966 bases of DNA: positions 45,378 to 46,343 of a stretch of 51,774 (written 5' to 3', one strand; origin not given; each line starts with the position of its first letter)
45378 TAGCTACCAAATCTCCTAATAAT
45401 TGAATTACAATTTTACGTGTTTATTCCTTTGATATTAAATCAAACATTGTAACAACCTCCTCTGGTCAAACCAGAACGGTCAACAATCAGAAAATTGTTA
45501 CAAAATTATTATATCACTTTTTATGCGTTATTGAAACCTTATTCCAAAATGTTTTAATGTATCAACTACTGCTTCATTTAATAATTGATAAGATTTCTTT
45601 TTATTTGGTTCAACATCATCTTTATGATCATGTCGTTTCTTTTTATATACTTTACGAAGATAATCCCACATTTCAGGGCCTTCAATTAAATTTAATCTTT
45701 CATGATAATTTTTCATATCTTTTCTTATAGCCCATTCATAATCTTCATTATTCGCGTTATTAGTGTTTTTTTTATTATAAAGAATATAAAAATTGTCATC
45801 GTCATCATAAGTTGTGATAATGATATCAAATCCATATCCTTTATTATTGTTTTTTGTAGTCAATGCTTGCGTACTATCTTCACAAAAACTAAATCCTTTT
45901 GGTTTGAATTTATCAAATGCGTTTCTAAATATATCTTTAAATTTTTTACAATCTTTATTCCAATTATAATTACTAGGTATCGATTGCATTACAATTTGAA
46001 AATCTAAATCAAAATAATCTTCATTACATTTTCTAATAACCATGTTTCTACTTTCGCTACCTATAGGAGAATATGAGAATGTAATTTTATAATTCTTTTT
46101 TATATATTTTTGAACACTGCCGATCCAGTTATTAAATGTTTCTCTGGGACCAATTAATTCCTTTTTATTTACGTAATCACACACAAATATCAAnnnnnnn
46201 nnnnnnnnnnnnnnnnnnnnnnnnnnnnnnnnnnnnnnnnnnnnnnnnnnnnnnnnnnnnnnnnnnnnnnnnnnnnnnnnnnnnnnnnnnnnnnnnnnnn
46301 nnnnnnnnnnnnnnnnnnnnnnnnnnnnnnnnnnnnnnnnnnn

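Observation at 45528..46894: Abi_2/HEPN-like protein translationally coupled to a pol-beta nucleotidyltransferase-like protein (enlarged HEPN-MNT-type pair)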

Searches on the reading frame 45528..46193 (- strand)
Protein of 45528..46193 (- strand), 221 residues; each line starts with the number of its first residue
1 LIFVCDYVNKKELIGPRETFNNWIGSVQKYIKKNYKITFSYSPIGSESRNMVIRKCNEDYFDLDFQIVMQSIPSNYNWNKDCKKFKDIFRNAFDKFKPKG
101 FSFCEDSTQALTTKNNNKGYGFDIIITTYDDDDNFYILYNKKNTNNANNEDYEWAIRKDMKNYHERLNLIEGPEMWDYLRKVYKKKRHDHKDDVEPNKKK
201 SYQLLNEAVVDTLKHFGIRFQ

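Call 4: search_protein_families(library=pfam, proteins=[window:45528-46193:-], max_evalue=1)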
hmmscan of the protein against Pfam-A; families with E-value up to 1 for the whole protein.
window:45528-46193:- (221 aa): 1 family
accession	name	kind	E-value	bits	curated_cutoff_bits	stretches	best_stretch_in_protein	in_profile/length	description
PF08777.17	RRM_3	-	0.041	14.4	22.9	1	129-191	34-95/102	RNA binding motif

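Call 5: search_protein_families(library=padloc, proteins=[window:45528-46193:-], max_evalue=1)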
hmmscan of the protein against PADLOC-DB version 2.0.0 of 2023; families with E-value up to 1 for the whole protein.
window:45528-46193:- (221 aa): 2 families
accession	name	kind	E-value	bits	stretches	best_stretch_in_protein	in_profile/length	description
PDLC00787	Cyclase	-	4.9e-05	20.8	1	19-159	24-165/333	oligonucleotide-cyclase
PDLC00808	Cyclase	-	0.0017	15.7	1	17-139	29-149/325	oligonucleotide-cyclase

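Call 6: search_protein_families(library=ncbifam, proteins=[window:45528-46193:-], max_evalue=1)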
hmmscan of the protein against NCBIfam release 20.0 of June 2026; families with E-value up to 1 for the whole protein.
window:45528-46193:- (221 aa): 2 families
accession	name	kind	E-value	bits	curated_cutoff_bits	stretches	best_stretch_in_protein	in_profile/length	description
NF010218.0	PRK13678.2-1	equivalog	0.016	15.6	96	1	115-185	13-80/83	hypothetical protein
NF047606.1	LIC11177_fam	equivalog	0.44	11.1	190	1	110-220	49-152/154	LIC11177 family protein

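Call 7: search_protein_families(library=phrogs, proteins=[window:45528-46193:-], max_evalue=1)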
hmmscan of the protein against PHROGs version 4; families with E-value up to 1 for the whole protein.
window:45528-46193:- (221 aa): 6 families
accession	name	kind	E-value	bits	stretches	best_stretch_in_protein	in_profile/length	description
phrog_7266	-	unknown function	0.0073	17.2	1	141-214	6-79/111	-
phrog_27082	-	unknown function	0.019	15.8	1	116-157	11-53/80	-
phrog_29222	-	unknown function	0.12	13.3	1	95-136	4-40/62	-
phrog_36799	-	unknown function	0.19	13.1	0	109-153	79-122/132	-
phrog_37690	-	unknown function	0.31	11.8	1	37-70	108-141/175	-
phrog_38003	-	unknown function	0.33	12.2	1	168-199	14-42/101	-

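Call 9: find_homologous_proteins(query=window:45528-46193:-, max_evalue=0.001)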
Query window:45528-46193:- (221 aa): 86 proteins with E <= 0.001 among 147 candidates.
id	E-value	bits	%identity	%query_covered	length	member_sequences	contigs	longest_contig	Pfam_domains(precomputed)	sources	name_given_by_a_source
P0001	4.0e-141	486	97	99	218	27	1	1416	-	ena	-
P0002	6.8e-122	423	85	99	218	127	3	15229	-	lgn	-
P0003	2.5e-118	412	82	99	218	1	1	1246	-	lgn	-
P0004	5.9e-118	410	82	99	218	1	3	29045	-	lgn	-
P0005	1.2e-117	410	82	99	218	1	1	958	-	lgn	-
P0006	1.2e-117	409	82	99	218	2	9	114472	-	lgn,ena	-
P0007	4.7e-114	398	81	99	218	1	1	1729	-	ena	-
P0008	8.8e-110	384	79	97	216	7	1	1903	-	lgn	-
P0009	1.4e-109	383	78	99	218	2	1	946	-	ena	-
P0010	3.7e-104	365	77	97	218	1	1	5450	-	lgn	-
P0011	2.9e-101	356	73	98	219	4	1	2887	-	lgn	-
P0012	1.8e-99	350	70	98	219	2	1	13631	-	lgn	-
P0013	5.9e-98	345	72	98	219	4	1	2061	-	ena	-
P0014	3.1e-97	343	70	98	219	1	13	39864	-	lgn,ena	-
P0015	3.4e-97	343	72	98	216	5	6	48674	-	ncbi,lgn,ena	-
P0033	5.2e-86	306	65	97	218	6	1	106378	-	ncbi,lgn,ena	-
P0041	4.7e-82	293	64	97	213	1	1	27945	-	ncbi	-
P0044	1.9e-80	288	62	96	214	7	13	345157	-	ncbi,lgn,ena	-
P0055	2.0e-71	258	57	97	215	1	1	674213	-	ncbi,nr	ncbi:MAG: hypothetical protein SO253_01035 [Bacilli bacterium]|nr:hypothetical protein [Bacilli bact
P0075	1.4e-56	210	50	99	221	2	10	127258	-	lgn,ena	-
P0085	2.1e-39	154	42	95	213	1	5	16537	-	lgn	-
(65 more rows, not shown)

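Call 16: search_solved_structures(query=A1, max_evalue=10, show_alignments=2)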
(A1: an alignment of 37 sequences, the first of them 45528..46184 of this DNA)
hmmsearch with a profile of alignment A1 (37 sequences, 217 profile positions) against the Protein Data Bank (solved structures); distinct sequences matched with E-value up to 10: 2.
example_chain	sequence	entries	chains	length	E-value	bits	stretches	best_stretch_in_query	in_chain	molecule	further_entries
6zhk_A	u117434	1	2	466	4.9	9.9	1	138-185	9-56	Adenosylmethionine-8-amino-7-oxononanoate aminotransferase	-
6avz_B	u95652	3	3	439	8.7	9.1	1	158-209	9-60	HopQ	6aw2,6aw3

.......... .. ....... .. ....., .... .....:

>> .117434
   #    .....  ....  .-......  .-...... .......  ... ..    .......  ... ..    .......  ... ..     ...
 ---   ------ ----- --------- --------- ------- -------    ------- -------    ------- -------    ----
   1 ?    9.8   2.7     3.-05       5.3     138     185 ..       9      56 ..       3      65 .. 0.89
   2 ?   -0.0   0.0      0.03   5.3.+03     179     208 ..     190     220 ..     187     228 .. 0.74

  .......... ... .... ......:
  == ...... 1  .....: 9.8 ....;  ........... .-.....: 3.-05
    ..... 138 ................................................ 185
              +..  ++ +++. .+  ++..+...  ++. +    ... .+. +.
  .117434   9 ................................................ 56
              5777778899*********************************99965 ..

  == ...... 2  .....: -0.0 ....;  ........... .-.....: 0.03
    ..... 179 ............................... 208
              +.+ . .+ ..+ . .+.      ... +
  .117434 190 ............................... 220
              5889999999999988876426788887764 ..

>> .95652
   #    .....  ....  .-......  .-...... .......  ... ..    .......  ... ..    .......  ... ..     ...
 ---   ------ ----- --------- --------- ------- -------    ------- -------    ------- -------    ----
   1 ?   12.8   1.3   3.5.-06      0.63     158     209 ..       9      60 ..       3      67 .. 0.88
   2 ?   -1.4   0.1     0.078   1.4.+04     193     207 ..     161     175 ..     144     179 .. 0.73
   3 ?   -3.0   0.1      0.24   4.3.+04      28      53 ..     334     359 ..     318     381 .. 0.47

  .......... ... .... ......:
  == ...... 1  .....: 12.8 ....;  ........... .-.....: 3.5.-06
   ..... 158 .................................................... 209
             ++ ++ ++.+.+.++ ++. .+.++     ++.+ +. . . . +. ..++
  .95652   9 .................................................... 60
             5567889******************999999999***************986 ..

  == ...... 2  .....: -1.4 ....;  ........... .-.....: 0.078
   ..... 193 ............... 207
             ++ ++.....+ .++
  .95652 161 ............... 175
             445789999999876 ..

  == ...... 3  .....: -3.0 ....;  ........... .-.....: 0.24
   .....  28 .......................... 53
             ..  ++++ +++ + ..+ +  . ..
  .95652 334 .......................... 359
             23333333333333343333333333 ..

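Call 18: find_encoding_contigs(protein=P0085, flank=6000, max_places=3)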
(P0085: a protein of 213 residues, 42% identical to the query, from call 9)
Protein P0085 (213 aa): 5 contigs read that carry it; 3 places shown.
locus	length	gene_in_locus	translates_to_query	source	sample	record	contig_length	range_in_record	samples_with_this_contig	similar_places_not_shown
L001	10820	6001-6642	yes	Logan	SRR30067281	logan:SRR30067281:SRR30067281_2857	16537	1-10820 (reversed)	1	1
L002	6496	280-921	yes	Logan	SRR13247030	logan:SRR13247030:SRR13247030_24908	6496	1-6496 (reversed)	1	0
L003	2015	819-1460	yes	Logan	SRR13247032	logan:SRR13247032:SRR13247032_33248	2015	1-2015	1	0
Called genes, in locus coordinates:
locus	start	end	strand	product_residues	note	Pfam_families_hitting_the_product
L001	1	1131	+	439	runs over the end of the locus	PF01406:tRNA-synt_1e, PF01921:tRNA-synt_1f (faint), PF09334:tRNA-synt_1g (weak), PF09190:DALR_2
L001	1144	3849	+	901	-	PF00122:E1-E2_ATPase, PF00702:Hydrolase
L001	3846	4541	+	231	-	PF08032:SpoU_sub_bind, PF00588:SpoU_methylase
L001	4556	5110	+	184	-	-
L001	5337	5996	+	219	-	-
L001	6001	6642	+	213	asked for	-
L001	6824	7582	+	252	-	-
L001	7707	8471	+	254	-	-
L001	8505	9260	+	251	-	-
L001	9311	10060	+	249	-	-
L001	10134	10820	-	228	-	?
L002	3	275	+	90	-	?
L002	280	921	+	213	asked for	-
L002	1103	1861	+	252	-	-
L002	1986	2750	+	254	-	-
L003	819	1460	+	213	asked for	-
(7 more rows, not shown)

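Call 19: find_encoding_contigs(protein=P0075, flank=6000, max_places=3)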
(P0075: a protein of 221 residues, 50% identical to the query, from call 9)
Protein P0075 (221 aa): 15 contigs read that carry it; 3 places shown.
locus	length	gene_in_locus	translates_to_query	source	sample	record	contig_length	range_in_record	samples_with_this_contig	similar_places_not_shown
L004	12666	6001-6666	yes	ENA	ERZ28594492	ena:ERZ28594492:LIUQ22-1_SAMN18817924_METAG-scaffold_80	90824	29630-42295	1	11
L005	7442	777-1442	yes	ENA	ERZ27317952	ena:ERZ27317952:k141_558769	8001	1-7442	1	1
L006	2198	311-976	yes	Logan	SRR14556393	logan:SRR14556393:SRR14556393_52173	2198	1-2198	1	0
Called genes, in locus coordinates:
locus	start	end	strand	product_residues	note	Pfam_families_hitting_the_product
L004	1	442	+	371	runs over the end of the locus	PF04230:PS_pyruv_trans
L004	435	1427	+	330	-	PF00535:Glycos_transf_2, PF10111:Glyco_tranf_2_2, PF13641:Glyco_tranf_2_3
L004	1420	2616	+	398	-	PF04932:Wzy_C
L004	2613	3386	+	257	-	PF14393:DUF4422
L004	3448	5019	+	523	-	PF01943:Polysacc_synt, PF13440:Polysacc_synt_3, PF03023:MurJ (weak)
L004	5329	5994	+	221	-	-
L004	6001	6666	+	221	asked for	-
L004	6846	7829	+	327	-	-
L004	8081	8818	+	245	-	PF00211:Guanylate_cyc (weak)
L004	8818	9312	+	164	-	PF18967:PycTM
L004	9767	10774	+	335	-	-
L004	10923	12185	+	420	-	PF13304:AAA_21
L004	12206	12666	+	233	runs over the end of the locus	-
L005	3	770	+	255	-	?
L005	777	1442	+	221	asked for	-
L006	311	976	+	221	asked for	-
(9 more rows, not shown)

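Call 20: find_encoding_contigs(protein=P0055, flank=6000, max_places=3)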
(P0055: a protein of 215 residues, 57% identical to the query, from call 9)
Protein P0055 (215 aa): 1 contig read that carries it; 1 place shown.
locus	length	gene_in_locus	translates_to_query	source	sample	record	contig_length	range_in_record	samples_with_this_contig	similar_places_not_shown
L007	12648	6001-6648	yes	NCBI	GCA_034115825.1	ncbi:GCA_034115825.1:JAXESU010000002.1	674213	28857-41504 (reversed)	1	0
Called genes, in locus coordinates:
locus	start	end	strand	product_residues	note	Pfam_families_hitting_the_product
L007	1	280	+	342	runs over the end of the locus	PF10117:McrBC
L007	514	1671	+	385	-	PF03235:GmrSD_N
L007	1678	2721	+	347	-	PF18735:HEPN_RiboL-PSP (weak)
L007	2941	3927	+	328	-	PF01381:HTH_3, PF07022:Phage_CI_repr (weak), PF12844:HTH_19, PF13560:HTH_31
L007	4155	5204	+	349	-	-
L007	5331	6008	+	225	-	-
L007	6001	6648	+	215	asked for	-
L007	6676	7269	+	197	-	-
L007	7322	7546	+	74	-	-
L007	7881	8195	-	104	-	PF08863:YolD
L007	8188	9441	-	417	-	PF00817:IMS, PF11799:IMS_C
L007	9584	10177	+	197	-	PF13443:HTH_26, PF01381:HTH_3 (weak), PF00717:Peptidase_S24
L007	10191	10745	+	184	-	-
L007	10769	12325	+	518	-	-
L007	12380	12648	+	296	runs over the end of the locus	PF02661:Fic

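Call 21: predict_structure(alignment_id=A1)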
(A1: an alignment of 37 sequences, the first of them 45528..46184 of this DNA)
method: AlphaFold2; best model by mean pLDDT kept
length: 218 residues; sequences in the alignment: 37
mean_pLDDT: 89.9   pTM: 0.84
mean pLDDT of the five models: 89.9, 89.7, 89.5, 89.4, 87.7
residues with pLDDT >= 90: 144; 70-90: 66; 50-70: 8; < 50: 0
segments of 3 or more residues with pLDDT < 50: none
pLDDT, mean of each block of 10 residues (from residue 1): 89 96 98 96 84 88 94 91 95 96 87 92 90 84 64 81 91 96 93 86 94 91
secondary structure, 60 per line:
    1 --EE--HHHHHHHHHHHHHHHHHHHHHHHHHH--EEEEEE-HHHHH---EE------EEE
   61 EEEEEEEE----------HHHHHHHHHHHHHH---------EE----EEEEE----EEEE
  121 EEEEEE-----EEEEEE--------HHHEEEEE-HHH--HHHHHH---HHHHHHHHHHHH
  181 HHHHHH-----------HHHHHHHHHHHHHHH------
elements in order: H7-32 E35-40 H42-46 E58-68 H79-92 E108-112 E117-126 E132-137 E149-153 H160-165 H169-186 H198-212

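Call 35: find_related_loci(query=A1, collection=genome_contigs, flank=4000)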
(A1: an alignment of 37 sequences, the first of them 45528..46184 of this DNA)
Query A1 (218 aa) in genome_contigs; peptide patterns used: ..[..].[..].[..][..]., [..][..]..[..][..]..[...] (x = any residue, [..] = any of these).
107 stretches matched a pattern; 9 encode a relative of the query (tblastn E <= 1e-3); 9 distinct loci.
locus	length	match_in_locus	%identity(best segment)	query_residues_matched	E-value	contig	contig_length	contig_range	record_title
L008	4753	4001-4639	95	1-213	4e-129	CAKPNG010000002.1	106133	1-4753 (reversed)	MAG: uncultured Bacilli bacterium isolate REFINED_METABAT215_TOP10_CONTIGS_1500_ASSEMBLY_K77_MERGED__Hadza_MoBio_hadza-I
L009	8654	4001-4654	88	1-218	2e-122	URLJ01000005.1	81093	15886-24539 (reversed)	uncultured Mollicutes bacterium isolate UMGS1109 genome assembly, contig: NODE_218_length_81093_cov_6.072331, whole geno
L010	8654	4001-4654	87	1-218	2e-121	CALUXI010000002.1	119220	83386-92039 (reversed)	MAG: uncultured Acholeplasmatales bacterium isolate BRZ_RG__bin43 genome assembly, contig: BRZ_RG__NODE_74_length_119220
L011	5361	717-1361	70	1-216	1e-102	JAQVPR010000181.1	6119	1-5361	MAG: Candidatus Cloacimonadota bacterium isolate STF1_208 NODE_48866_length_6119_cov_7.367991_Sandtown_F1, whole genome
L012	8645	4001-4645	70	1-216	4e-102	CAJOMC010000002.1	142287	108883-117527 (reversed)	uncultured Bacilli bacterium isolate Reindeer_2_mag_168 genome assembly, contig: scaffold_180, whole genome shotgun sequ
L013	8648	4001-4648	59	1-218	6e-75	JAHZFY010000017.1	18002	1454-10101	MAG: bacterium isolate HRGM_Genome_2996 HRGM_Genome_2996_17, whole genome shotgun sequence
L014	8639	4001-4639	57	1-214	4e-73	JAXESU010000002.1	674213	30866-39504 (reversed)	MAG: Bacilli bacterium isolate SUG2494 k141_42504, whole genome shotgun sequence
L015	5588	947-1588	52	1-213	3e-68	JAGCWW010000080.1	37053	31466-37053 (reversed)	MAG: Acholeplasmatales bacterium isolate RGIG10196 Yak_Rumen-5__c2191677, whole genome shotgun sequence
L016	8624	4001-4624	34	2-210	1e-20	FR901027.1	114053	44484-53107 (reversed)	Acidaminococcus sp. CAG:917 genomic scaffold, scf62, whole genome shotgun sequence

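Call 43: find_homologous_proteins(query=A3, max_evalue=0.01)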
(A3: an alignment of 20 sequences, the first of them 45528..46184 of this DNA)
Query A3 (20 sequences) (218 aa, profile of the alignment): 435 proteins with E <= 0.01 among 2637 candidates; the best 120 are listed.
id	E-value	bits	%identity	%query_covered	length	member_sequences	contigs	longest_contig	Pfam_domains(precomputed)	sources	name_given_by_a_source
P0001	1.3e-102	360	98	100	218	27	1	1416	-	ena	-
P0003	6.4e-101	354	82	100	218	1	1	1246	-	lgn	-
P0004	1.0e-100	354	82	100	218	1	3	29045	-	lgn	-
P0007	3.9e-100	352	81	100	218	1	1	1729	-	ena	-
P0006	4.7e-100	352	82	100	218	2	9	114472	-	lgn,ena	-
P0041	1.4e-99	350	64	98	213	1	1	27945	-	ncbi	-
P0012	2.1e-99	349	71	99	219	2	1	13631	-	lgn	-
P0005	3.4e-99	349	82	100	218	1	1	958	-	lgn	-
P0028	4.4e-99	348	67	98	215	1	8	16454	-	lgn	-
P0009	3.4e-98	345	78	100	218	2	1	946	-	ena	-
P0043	5.8e-98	345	63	98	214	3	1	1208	-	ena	-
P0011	6.2e-98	345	73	99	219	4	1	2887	-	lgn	-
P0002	1.9e-97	343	86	100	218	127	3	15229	-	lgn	-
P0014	2.1e-97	343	70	99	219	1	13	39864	-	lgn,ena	-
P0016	2.3e-97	343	70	99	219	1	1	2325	-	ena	-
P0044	1.2e-96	340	63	98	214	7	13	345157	-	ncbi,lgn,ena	-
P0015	1.9e-96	340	73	99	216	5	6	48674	-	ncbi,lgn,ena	-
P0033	1.4e-95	337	66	99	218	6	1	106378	-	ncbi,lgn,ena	-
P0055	3.8e-92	326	57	98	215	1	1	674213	-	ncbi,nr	ncbi:MAG: hypothetical protein SO253_01035 [Bacilli bacterium]|nr:hypothetical protein [Bacilli bact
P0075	1.2e-85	305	50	100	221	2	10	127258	-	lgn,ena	-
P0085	1.2e-75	272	43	96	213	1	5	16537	-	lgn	-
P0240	1.2e-56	210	33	95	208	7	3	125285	-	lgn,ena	-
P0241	1.7e-55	206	35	95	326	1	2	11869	-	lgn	-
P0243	5.5e-55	204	35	95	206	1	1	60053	-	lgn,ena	-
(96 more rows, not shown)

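Call 44: find_encoding_contigs(protein=P0240, flank=5000, max_places=3)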
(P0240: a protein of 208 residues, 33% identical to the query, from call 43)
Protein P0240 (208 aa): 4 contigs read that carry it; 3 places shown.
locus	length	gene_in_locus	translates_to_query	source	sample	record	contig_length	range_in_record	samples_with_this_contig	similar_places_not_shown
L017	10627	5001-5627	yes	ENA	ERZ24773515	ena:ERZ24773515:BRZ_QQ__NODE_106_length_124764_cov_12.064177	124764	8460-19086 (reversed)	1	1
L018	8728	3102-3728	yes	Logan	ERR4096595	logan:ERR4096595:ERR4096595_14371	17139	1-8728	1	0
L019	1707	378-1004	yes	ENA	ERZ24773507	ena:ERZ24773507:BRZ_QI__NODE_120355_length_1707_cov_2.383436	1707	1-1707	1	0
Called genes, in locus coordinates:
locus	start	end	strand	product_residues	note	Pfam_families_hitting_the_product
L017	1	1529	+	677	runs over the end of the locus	PF00005:ABC_tran, PF02463:SMC_N (faint), PF13304:AAA_21 (faint), PF13401:AAA_22 (faint)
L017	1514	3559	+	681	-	PF00005:ABC_tran, PF02463:SMC_N (faint)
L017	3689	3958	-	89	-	-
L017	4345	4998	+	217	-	-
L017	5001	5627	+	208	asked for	-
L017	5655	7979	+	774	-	PF13588:HSDR_N_2, PF04313:HSDR_N (weak), PF00270:DEAD, PF04851:ResIII, PF18766:SWI2_SNF2, PF08463:EcoEI_R_C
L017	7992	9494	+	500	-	PF12161:HsdM_N, PF05175:MTS (faint), PF02384:N6_Mtase, PF07669:Eco57I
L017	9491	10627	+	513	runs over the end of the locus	PF01420:Methylase_S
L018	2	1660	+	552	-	?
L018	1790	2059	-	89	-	-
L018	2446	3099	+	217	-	-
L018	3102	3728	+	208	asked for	-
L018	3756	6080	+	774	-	PF13588:HSDR_N_2, PF04313:HSDR_N (weak), PF00270:DEAD, PF04851:ResIII, PF18766:SWI2_SNF2, PF08463:EcoEI_R_C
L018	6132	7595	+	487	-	PF12161:HsdM_N (weak), PF05175:MTS (faint), PF02384:N6_Mtase, PF07669:Eco57I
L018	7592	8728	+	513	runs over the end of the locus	PF01420:Methylase_S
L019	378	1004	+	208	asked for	-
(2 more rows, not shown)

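Call 45: find_encoding_contigs(protein=P0241, flank=5000, max_places=2)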
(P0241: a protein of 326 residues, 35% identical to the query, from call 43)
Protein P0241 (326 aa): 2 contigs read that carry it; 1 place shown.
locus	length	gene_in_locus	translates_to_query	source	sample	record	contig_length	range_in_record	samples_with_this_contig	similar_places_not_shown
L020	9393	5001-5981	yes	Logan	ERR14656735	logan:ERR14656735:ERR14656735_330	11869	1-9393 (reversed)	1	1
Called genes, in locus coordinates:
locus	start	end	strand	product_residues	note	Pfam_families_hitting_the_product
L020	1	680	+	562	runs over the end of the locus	PF09847:12TM_1 (weak)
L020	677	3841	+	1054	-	-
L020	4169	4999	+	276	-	-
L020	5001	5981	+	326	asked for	-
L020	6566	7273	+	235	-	PF14907:NTP_transf_5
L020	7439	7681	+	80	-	PF00550:PP-binding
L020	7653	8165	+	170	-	PF01648:ACPS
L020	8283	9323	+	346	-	PF00586:AIRS, PF02769:AIRS_C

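Call 46: find_encoding_contigs(protein=P0243, flank=5000, max_places=2)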
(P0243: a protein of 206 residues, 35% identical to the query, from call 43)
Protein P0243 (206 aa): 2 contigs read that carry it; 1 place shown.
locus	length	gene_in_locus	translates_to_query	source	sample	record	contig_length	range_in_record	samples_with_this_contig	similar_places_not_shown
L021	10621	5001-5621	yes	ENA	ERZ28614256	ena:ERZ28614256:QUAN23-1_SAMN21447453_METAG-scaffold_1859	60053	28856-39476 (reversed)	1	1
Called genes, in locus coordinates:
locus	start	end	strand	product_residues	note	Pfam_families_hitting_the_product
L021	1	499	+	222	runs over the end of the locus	-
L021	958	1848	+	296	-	PF23343:REP_ORF2-G2P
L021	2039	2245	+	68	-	-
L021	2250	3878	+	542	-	PF00239:Resolvase, PF07508:Recombinase, PF13408:Zn_ribbon_recom, PF14287:DUF4368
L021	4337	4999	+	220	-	-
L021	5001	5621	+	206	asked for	-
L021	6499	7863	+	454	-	PF14501:HATPase_c_5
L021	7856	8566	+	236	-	PF00072:Response_reg, PF04397:LytTR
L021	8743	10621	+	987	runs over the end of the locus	PF01915:Glyco_hydro_3_C, PF00933:Glyco_hydro_3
